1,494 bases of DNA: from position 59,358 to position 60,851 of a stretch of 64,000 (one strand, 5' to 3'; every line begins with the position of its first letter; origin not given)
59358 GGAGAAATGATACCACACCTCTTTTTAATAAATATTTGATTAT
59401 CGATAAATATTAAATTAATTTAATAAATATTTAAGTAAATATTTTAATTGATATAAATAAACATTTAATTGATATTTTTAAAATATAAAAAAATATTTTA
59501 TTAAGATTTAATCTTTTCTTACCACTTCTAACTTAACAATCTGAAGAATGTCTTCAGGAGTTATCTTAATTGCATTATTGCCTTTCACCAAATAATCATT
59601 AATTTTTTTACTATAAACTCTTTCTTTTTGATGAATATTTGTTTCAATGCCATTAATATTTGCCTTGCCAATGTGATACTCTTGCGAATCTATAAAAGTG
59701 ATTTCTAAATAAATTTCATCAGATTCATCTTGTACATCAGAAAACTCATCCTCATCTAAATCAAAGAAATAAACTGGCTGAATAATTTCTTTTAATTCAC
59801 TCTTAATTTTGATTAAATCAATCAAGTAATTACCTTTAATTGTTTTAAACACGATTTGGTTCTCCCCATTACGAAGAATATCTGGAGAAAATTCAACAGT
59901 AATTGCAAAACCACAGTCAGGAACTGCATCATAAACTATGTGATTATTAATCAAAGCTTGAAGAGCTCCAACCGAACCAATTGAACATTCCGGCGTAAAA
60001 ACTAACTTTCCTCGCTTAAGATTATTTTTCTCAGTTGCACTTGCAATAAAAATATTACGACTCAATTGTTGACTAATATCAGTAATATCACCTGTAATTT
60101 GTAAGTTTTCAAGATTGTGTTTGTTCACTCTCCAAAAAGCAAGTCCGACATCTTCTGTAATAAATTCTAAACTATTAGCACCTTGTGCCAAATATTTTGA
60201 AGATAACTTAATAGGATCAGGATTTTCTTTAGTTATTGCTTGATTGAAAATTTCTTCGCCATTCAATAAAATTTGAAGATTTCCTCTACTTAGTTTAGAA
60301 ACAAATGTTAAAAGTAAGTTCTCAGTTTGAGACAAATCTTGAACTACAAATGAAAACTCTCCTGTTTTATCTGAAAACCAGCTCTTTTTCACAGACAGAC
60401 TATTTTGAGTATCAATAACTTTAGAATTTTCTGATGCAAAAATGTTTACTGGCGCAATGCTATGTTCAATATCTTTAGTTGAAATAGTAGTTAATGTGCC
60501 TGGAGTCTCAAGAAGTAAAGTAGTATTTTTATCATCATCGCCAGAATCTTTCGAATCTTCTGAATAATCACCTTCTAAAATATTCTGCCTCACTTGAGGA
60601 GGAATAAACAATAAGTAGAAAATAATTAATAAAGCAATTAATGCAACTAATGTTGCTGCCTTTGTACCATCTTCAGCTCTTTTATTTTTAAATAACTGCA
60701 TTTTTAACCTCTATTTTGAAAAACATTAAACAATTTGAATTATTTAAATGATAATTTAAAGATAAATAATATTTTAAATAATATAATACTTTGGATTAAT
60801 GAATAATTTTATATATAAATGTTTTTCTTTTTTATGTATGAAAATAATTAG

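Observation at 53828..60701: Co-oriented cluster of five envelope proteins including three tandem paralogous CARDB-like lipoproteins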

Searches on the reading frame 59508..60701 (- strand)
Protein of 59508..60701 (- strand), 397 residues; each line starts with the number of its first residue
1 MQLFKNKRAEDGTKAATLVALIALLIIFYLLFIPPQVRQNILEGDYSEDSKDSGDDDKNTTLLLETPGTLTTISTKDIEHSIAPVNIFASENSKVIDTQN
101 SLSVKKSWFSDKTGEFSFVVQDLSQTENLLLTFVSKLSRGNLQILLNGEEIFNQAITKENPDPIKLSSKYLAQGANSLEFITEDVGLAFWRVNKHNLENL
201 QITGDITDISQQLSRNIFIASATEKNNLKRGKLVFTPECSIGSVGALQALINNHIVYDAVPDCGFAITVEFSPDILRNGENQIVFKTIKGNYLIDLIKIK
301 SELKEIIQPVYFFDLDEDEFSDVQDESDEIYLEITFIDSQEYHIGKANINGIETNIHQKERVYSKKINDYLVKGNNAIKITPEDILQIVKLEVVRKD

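Call 3: search_protein_families(library=pfam, proteins=[window:59508-60701:-], max_evalue=1)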
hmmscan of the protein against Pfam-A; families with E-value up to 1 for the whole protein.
window:59508-60701:- (397 aa): 3 families
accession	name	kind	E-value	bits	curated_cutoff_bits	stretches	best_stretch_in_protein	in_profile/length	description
PF05911.16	FPP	-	0.077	11.7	40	1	69-139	545-615/871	Filament-like plant protein, long coiled-coil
PF20620.4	DUF6805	-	0.15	12.8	27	1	106-162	35-92/133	Family of unknown function (DUF6805)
PF16967.11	TcfC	-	0.29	11.2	29.4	0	329-350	16-37/68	E-set like domain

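Call 10: search_protein_families(library=ncbifam, proteins=[window:59508-60701:-], max_evalue=1)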
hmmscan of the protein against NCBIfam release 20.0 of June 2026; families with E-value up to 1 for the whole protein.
window:59508-60701:- (397 aa): 1 family
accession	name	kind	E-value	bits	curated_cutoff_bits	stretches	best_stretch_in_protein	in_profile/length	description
NF041031.1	Mre11_Sulfo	equivalog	0.0015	17.8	500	1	261-307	197-243/374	DNA double-strand break repair protein Mre11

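Call 25: find_homologous_proteins(query=window:59508-60701:-)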
Query window:59508-60701:- (397 aa): 113 proteins with E <= 0.001 among 5340 candidates.
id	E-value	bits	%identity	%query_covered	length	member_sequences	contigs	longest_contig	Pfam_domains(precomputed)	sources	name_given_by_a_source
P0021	6.4e-254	860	100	100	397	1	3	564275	-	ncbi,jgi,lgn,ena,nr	ncbi:hypothetical protein HN587_06135 [Candidatus Woesearchaeota archaeon]|jgi:hypothetical protein|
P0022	6.7e-183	626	70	98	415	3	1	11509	-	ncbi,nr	ncbi:hypothetical protein HON01_02125 [Candidatus Woesearchaeota archaeon]|nr:hypothetical protein [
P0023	3.3e-133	462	53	99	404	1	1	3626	-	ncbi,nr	ncbi:hypothetical protein KY359_04805 [Candidatus Woesearchaeota archaeon]|nr:hypothetical protein [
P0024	1.7e-131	457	53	99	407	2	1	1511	-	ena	-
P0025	2.1e-129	450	52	98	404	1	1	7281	-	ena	-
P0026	3.7e-129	449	52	98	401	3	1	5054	-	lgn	-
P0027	5.1e-129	449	52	98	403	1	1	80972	-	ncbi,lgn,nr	ncbi:hypothetical protein JW898_03760 [Candidatus Woesearchaeota archaeon]|nr:hypothetical protein [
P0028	6.6e-129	448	52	99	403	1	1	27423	-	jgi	jgi:hypothetical protein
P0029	3.2e-128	446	52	98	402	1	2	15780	-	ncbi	ncbi:MAG: hypothetical protein V1729_02590 [Candidatus Woesearchaeota archaeon]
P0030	1.0e-127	444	52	99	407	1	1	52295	-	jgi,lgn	jgi:hypothetical protein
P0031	1.3e-127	444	53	93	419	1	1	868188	-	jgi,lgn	jgi:hypothetical protein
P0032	2.3e-127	443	52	99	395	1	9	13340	-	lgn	-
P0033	4.4e-127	442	50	98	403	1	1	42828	-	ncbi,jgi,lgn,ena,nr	ncbi:MAG: hypothetical protein KKD17_07060 [Nanoarchaeota archaeon]|nr:hypothetical protein [Nanoarc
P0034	2.0e-126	440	52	99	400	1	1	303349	-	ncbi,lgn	-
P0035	2.3e-126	440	51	98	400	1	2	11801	-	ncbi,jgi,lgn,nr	ncbi:hypothetical protein HQ545_01225 [Candidatus Woesearchaeota archaeon]|nr:hypothetical protein [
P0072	9.0e-86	306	41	93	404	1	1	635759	-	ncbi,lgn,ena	-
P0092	1.3e-76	276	37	92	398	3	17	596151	-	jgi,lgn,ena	jgi:hypothetical protein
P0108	1.8e-71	259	37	98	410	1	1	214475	-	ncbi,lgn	-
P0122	9.5e-68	247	34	94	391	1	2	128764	-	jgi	jgi:hypothetical protein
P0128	2.5e-64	236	31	91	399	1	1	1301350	-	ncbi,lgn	-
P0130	4.7e-57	212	36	79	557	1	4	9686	-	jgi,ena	jgi:hypothetical protein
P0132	2.1e-53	200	29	97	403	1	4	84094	-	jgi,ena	-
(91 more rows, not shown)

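Call 34: search_protein_families(library=pfam, alignment_id=A2, max_evalue=0.1)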
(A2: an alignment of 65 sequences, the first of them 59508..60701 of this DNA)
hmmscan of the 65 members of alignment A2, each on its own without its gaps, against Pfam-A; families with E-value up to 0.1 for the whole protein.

A. member 1, window:59508-60701:- (397 aa): 1 family
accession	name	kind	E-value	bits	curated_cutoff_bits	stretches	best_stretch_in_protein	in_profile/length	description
PF05911.16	FPP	-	0.077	11.7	40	0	69-139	545-615/871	Filament-like plant protein, long coiled-coil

B. families by the number of members that match (of 65 scanned): 26 families (the first 25 are shown)
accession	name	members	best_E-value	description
PF14683.12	CBM-like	9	7e-05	Polysaccharide lyase family 4, domain III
PF11314.13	DUF3117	5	0.0018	Protein of unknown function (DUF3117)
PF20620.4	DUF6805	5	0.0077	Family of unknown function (DUF6805)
PF01219.24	DAGK_prokar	4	0.033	Prokaryotic diacylglycerol kinase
PF02837.24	Glyco_hydro_2_N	2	0.0081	Glycosyl hydrolases family 2, sugar binding domain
PF08967.16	ENCP4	1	6.5e-05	Putative type 4B encapsulin shell protein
PF16990.11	CBM_35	1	0.0043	Carbohydrate binding module (family 35)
PF09186.17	DUF1949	1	0.0049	Domain of unknown function (DUF1949)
PF08515.17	TGF_beta_GS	1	0.0054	Transforming growth factor beta type I GS-motif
PF16394.10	DUF5003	1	0.0075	Domain of unknown function (DUF5003)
PF07550.17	Shr-like_HID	1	0.0082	Heme-binding protein Shr-like, Hb-interacting domain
PF22418.2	EhRGS-RhoGEF_PH-like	1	0.0086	EhRGS-RhoGEF PH domain-like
PF17524.7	CnrY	1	0.01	Anti-sigma factor CnrY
PF03170.19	BcsB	1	0.016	Bacterial cellulose synthase subunit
PF02973.23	Sialidase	1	0.02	Sialidase, N-terminal domain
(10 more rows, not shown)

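Call 35: find_encoding_contigs(protein=P0128, flank=10000, max_places=1)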
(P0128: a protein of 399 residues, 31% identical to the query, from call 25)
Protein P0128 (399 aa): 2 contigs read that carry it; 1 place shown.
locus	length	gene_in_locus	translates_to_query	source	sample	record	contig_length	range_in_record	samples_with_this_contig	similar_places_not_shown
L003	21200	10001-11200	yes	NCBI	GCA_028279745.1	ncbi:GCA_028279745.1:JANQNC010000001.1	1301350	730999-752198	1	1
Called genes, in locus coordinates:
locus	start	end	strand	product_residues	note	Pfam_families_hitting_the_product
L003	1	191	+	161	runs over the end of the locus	-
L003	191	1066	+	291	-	-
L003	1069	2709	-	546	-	PF18262:PhetRS_B1 (faint), PF03484:B5, PF17759:tRNA_synthFbeta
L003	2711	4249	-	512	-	PF00587:tRNA-synt_2b (faint), PF01409:tRNA-synt_2d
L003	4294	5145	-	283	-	PF13385:Laminin_G_3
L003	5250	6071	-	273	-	PF01978:TrmB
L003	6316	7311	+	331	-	PF01515:PTA_PTB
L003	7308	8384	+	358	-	PF00871:Acetate_kinase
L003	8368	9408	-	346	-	PF26356:Pelota_N, PF03464:eRF1_2 (weak), PF03465:eRF1_3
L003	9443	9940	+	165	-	PF01850:PIN (weak)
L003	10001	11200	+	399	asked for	-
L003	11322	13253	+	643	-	PF01832:Glucosaminidase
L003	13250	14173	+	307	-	-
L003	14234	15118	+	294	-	-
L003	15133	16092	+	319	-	-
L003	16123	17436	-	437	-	-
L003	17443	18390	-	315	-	PF03215:Rad17 (weak), PF05496:RuvB_N (weak), PF00004:AAA, PF13177:DNA_pol3_delta2, PF08542:Rep_fac_C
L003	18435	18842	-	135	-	PF00293:NUDIX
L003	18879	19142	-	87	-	PF05239:PRC (weak)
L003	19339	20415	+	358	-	PF00579:tRNA-synt_1b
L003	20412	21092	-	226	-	PF00702:Hydrolase, PF13419:HAD_2, PF13242:Hydrolase_like (weak)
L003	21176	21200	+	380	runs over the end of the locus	PF13401:AAA_22 (faint), PF05496:RuvB_N (faint), PF13191:AAA_16 (faint), PF00004:AAA, PF07724:AAA_2 (weak), PF07728:AAA_5 (weak), PF17862:AAA_lid_3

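Call 36: find_encoding_contigs(protein=P0132, flank=10000, max_places=1)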
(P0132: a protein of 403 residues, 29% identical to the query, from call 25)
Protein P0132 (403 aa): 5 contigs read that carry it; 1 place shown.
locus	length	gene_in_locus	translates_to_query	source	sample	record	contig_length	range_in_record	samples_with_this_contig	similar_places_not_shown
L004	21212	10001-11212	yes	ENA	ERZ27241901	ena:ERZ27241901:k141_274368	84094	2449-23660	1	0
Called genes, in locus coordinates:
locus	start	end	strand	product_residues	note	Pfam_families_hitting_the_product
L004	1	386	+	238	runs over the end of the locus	PF13462:Thioredoxin_4, PF01323:DSBA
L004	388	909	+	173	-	-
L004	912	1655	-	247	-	PF21003:NucS_N, PF01939:NucS_C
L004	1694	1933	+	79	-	PF00833:Ribosomal_S17e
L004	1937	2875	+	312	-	PF01916:DS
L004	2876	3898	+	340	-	PF02784:Orn_Arg_deC_N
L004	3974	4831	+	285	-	-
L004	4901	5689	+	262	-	PF00491:Arginase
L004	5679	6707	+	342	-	PF00752:XPG_N, PF00867:XPG_I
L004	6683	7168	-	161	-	-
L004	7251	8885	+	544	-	PF02518:HATPase_c, PF13589:HATPase_c_3, PF09239:Topo-VIb_trans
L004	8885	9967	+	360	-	PF04406:TP6A_N, PF20768:Topo_VI_alpha, PF21180:TOP6A-Spo11_Toprim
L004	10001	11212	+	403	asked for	-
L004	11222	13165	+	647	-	-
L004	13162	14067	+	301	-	-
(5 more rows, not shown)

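Call 37: find_encoding_contigs(protein=P0092, flank=10000, max_places=1)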
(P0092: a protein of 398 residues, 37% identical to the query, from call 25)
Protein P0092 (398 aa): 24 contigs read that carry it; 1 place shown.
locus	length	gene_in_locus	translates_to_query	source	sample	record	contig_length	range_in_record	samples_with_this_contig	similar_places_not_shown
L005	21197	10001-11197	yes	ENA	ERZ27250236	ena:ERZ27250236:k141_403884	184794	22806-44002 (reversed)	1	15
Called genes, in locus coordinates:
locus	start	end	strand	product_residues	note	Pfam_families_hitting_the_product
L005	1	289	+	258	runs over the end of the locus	PF01956:EMC3_TMCO1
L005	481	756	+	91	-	PF01199:Ribosomal_L34e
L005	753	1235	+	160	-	-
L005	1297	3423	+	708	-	PF18024:HTH_50 (faint)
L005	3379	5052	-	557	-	PF18262:PhetRS_B1 (faint), PF03484:B5, PF17759:tRNA_synthFbeta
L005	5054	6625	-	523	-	PF00152:tRNA-synt_2 (faint), PF01409:tRNA-synt_2d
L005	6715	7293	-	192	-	PF04893:Yip1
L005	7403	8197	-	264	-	PF01978:TrmB, PF11495:TrmB_EBD_N (weak)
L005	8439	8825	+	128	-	-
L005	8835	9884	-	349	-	PF26356:Pelota_N, PF03464:eRF1_2 (weak), PF03465:eRF1_3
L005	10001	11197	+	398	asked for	-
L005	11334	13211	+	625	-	-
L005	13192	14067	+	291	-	-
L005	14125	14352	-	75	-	PF00462:Glutaredoxin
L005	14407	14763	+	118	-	-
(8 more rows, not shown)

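Call 39: predict_structure(alignment_id=A2)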
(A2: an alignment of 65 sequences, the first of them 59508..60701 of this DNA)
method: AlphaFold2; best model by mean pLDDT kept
length: 397 residues; sequences in the alignment: 65
mean_pLDDT: 88.7   pTM: 0.55
mean pLDDT of the five models: 88.7, 88.5, 88.2, 88.1, 87.9
residues with pLDDT >= 90: 290; 70-90: 68; 50-70: 15; < 50: 24
segments of 3 or more residues with pLDDT < 50: 1-11, 44-56
pLDDT, mean of each block of 10 residues (from residue 1): 38 68 90 75 49 53 93 80 91 92 96 97 92 95 97 96 95 96 93 97 87 91 88 97 93 97 97 95 94 96 84 95 93 93 94 94 96 96 92 93
secondary structure, 60 per line:
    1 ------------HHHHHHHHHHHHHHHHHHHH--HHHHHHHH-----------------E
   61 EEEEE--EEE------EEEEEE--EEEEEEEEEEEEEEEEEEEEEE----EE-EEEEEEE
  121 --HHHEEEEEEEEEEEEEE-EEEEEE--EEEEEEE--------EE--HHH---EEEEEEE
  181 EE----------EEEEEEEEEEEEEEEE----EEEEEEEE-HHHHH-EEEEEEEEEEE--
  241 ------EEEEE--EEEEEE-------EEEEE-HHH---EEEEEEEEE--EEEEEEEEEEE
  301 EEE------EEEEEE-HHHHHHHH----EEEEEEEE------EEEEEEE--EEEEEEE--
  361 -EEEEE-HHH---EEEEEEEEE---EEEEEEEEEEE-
elements in order: H13-32 H35-42 E60-65 E68-70 E77-82 E85-106 E114-120 E126-139 E141-146 E149-155 E174-182 E193-208 E213-220 H222-226 E228-238 E247-251 E254-259 E267-271 E279-287 E290-303 E310-315 H317-324 E329-336 E343-349 E352-358 E362-366 E374-382 E386-396

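Call 46: find_related_loci(query=A4, collection=genome_contigs, flank=10000)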
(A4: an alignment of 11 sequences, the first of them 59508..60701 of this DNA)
Query A4 (397 aa) in genome_contigs; peptide patterns used: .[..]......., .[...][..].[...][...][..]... (x = any residue, [..] = any of these).
53 stretches matched a pattern; 17 encode a relative of the query (tblastn E <= 1e-3); 16 distinct loci.
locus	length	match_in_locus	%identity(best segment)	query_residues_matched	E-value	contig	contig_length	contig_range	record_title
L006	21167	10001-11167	70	6-395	4e-176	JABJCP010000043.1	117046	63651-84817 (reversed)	MAG: Candidatus Woesearchaeota archaeon isolate SI073_bin58 k141_2905480, whole genome shotgun sequence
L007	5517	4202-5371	53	6-396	6e-143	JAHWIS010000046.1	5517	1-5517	MAG: Candidatus Woesearchaeota archaeon isolate YT3_319 k127_20487831, whole genome shotgun sequence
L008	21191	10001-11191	51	2-396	3e-140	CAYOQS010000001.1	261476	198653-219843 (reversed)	MAG TPA_asm: uncultured Methanosarcinales archaeon isolate SRP332253_co2_156 genome assembly, contig: NODE_14_length_261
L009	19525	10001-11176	52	4-396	4e-136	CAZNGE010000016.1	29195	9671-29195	MAG TPA_asm: uncultured Methanosarcinales archaeon isolate binchicken_co151_55 genome assembly, contig: NODE_2084_length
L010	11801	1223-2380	51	8-395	9e-136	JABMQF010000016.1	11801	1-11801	MAG: Candidatus Woesearchaeota archaeon isolate bin.595 k141_1168555, whole genome shotgun sequence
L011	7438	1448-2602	51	6-391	2e-134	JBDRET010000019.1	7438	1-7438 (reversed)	MAG: Candidatus Woesearchaeota archaeon isolate MEGAHIT-group-1.33 k141_9046156, whole genome shotgun sequence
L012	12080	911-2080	51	6-396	2e-133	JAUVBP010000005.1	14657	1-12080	MAG: Candidatus Woesearchaeota archaeon isolate CSMAG_248 CSMAG_248_k127_7675306_length_14657_cov_7.0000, whole genome s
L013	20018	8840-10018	48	6-396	8e-130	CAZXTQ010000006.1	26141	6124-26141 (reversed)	MAG TPA_asm: uncultured Methanosarcinales archaeon isolate SRP141376_co3_431 genome assembly, contig: NODE_4924_length_2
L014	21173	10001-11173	52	6-396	1e-129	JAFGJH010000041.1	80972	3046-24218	MAG: Candidatus Woesearchaeota archaeon isolate Zod_Metabat.265 k87_11156087, whole genome shotgun sequence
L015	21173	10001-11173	52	3-396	1e-127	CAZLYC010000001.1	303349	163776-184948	MAG TPA_asm: uncultured Methanosarcinales archaeon isolate SRP319275_co4_32 genome assembly, contig: NODE_14_length_3033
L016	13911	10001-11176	48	3-396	3e-126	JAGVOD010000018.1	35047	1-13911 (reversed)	MAG: archaeon isolate DeMMO3_27 c_000000084342, whole genome shotgun sequence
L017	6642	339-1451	51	26-396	6e-124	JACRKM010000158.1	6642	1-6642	MAG: Candidatus Woesearchaeota archaeon isolate NC_groundwater_1855_Pr3_B-0.1um_47_8 SR-2_scaffold_141_3705549, whole ge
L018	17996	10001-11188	50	2-396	7e-132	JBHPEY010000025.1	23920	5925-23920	Nanoarchaeota archaeon isolate SAG AM-311-I03 NODE_25_length_23920_cov_23.838131, whole genome shotgun sequence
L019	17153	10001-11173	50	6-396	2e-130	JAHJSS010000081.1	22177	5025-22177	MAG: Nanoarchaeota archaeon isolate OS_PC_MetaG.mb.26 OS_PC_MetaG.mb.26_k141_807583, whole genome shotgun sequence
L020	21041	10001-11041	49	26-372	2e-108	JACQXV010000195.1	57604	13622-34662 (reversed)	MAG: Candidatus Woesearchaeota archaeon isolate NC_groundwater_1524_Pr4_B-0.1um_47_4 SR1-18-B1_scaffold_377564, whole ge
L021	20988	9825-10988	49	6-393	1e-123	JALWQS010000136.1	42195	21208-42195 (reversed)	MAG: Candidatus Woesearchaeota archaeon isolate M2_metabat1_scaf2bin.081 M2_NODE_630_length_42195_cov_2.350076, whole ge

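Call 57: search_protein_families(library=pfam, proteins=[L021:11073-13823:+, L010:2415-4991:+, L019:11243-13693:+, L014:11229-13661:+, L008:11248-13626:+, L011:2678-4978:+, L020:11321-13585:+, L012:2210-4444:+, L015:11207-13348:+, L017:2041-4182:+], max_evalue=0.01)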
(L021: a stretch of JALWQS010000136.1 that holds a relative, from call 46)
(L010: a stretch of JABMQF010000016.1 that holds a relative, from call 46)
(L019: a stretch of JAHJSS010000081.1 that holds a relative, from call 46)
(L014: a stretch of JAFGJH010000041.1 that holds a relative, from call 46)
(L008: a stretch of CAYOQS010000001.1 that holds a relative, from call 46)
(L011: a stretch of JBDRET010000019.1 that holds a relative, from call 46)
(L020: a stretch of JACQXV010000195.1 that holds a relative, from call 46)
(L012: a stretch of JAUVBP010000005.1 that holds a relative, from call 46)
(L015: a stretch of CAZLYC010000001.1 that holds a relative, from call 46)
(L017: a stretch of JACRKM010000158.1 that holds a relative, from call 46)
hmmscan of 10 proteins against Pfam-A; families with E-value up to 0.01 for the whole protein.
L021:11073-13823:+ (916 aa): 2 families
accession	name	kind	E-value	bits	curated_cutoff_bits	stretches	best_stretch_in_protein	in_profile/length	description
PF13539.11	Peptidase_M15_4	-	0.00072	20.5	25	1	854-897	10-58/70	D-alanyl-D-alanine carboxypeptidase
PF13864.11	Enkurin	-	0.0023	18.8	23.6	1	73-150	13-86/92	Calmodulin-binding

L010:2415-4991:+ (858 aa): 1 family
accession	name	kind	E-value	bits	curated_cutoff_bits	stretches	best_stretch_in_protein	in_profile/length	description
PF01956.21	EMC3_TMCO1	-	0.00045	20.5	27.1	0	215-315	35-120/169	Integral membrane protein EMC3/TMCO1-like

L019:11243-13693:+ (816 aa): 7 families
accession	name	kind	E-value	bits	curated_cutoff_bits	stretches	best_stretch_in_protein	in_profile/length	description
PF13851.11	GAS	-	0.00025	21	32.3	1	98-190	27-121/200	Growth-arrest specific micro-tubule binding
PF00038.26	Filament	-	0.0034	17.5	40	1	99-192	191-280/313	Intermediate filament protein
PF03961.19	FapA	-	0.0035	17.4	31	1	112-197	150-241/272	Flagellar Assembly Protein A beta solenoid domain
PF05266.19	DUF724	-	0.0041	17.5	38.4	0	100-190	105-180/188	Protein of unknown function (DUF724)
PF09762.14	CCDC93_CC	-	0.0043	16.6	30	1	93-191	125-238/429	CCDC93 coiled-coil domain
PF06810.17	Phage_scaffold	-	0.0052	17.2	35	1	100-202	14-107/170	Phage capsid assembly scaffolding protein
PF02601.20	Exonuc_VII_L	-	0.0064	16.4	35.9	0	105-187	156-255/315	Exonuclease VII, large subunit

L014:11229-13661:+ (810 aa): 3 families
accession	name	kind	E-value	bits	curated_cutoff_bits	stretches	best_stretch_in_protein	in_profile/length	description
PF03961.19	FapA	-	0.0019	18.3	31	1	101-200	152-242/272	Flagellar Assembly Protein A beta solenoid domain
PF24319.2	DUF7491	-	0.0021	18.7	30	0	157-206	1-50/90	Coiled-coil region of unknown function (DUF7491)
PF15960.10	DUF4763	-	0.0051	16.5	30.1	1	103-204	39-140/236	Domain of unknown function (DUF4763)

L008:11248-13626:+ (792 aa): 2 families
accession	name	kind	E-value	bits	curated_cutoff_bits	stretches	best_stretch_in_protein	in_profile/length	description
PF04108.17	ATG17_like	-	0.0014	18.7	43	1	85-172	167-251/355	Autophagy protein ATG17-like domain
PF12795.12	MscS_porin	-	0.0017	18.4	34.4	1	84-169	30-118/238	Mechanosensitive ion channel porin domain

L011:2678-4978:+ (766 aa): 0 families

L020:11321-13585:+ (754 aa): 0 families

L012:2210-4444:+ (744 aa): 0 families

L015:11207-13348:+ (713 aa): 0 families

L017:2041-4182:+ (713 aa): 0 families

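Call 59: search_solved_structures(query=A2, max_evalue=1)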
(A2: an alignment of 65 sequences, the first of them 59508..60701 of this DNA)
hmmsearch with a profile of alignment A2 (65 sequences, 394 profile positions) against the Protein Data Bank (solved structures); distinct sequences matched with E-value up to 1: 0.

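Call 83: find_related_loci(query=A4, collection=metagenome_contigs, flank=10000)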
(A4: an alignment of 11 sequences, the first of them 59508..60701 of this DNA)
Query A4 (397 aa) in metagenome_contigs; peptide patterns used: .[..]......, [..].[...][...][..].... (x = any residue, [..] = any of these).
600 stretches matched a pattern (row limit reached: there are more); 4 encode a relative of the query (tblastn E <= 1e-3); 4 distinct loci.
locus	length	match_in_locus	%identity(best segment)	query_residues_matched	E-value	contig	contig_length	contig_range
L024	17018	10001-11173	50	6-396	3e-131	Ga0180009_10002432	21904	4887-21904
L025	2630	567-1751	50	2-396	2e-137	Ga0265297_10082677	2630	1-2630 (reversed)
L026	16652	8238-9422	47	2-396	5e-124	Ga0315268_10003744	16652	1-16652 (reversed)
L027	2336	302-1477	43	1-394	6e-92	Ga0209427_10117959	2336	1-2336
